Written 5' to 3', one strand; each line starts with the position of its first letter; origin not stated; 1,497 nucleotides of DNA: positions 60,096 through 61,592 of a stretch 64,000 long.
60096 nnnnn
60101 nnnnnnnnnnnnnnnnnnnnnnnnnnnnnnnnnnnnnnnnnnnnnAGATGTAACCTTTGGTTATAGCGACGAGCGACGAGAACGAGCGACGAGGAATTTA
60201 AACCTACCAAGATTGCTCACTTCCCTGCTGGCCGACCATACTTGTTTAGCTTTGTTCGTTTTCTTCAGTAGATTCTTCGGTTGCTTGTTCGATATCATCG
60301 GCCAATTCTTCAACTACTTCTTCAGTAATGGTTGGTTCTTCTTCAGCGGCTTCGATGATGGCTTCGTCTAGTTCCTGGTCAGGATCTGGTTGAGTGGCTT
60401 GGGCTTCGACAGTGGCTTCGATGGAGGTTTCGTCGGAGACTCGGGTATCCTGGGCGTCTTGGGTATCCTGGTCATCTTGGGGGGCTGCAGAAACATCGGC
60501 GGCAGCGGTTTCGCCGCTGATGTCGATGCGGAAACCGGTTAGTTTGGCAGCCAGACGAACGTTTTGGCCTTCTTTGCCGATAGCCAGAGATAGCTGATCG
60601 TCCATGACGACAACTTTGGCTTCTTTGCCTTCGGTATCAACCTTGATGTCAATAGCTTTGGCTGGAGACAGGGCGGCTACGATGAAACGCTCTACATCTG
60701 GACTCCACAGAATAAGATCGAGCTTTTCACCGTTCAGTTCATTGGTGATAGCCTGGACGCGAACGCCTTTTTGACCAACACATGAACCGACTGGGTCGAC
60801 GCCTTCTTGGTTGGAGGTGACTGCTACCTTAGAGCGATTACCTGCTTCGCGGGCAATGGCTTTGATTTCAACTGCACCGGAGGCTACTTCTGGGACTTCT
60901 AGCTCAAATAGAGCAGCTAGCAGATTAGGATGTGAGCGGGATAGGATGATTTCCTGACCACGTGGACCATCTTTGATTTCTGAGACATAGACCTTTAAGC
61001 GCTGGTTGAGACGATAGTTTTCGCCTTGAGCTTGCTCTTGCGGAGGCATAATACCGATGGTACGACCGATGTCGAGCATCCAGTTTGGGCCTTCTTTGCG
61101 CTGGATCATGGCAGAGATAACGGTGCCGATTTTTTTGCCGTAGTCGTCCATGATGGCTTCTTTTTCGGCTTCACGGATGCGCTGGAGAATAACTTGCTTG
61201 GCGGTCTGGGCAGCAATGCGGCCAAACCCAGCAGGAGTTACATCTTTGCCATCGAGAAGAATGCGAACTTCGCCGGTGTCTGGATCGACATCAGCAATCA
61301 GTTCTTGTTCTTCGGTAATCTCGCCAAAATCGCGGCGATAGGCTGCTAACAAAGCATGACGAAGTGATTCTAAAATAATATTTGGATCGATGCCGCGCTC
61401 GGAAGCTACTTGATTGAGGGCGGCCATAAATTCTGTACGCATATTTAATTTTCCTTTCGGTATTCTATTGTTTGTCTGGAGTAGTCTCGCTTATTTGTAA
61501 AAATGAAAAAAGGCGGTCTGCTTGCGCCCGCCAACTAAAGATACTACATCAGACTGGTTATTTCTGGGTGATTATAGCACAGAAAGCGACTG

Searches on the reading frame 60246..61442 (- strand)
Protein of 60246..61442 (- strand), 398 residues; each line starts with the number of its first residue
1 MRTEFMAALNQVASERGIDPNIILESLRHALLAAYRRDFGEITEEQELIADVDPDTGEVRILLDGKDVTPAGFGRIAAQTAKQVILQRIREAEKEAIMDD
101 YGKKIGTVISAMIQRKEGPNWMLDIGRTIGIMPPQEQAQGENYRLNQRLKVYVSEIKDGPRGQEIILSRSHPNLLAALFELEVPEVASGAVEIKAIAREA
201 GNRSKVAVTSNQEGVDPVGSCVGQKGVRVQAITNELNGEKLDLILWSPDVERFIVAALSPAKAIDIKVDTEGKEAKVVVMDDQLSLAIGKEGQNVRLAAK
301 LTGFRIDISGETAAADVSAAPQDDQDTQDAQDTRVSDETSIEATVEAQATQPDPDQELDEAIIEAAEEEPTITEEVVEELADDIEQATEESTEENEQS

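Call 19: search_protein_families(library=pfam, proteins=[window:60246-61442:-], max_evalue=0.001)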
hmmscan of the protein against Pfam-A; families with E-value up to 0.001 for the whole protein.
window:60246-61442:- (398 aa): 4 families
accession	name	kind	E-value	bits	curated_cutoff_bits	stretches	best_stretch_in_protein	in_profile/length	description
PF13184.12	KH_5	-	2e-28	98.8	27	1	200-268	1-69/69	NusA-like KH domain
PF08529.16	NusA_N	-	1.5e-18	67.6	23.8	2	4-62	1-56/119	NusA N-terminal domain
PF23095.1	KH_NusA_C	-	5.2e-05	23.7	34.2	1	279-309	5-35/59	Transcription termination/antitermination protein NusA, KH domain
PF07650.23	KH_2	-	0.0003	21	22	0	261-306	13-58/78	KH domain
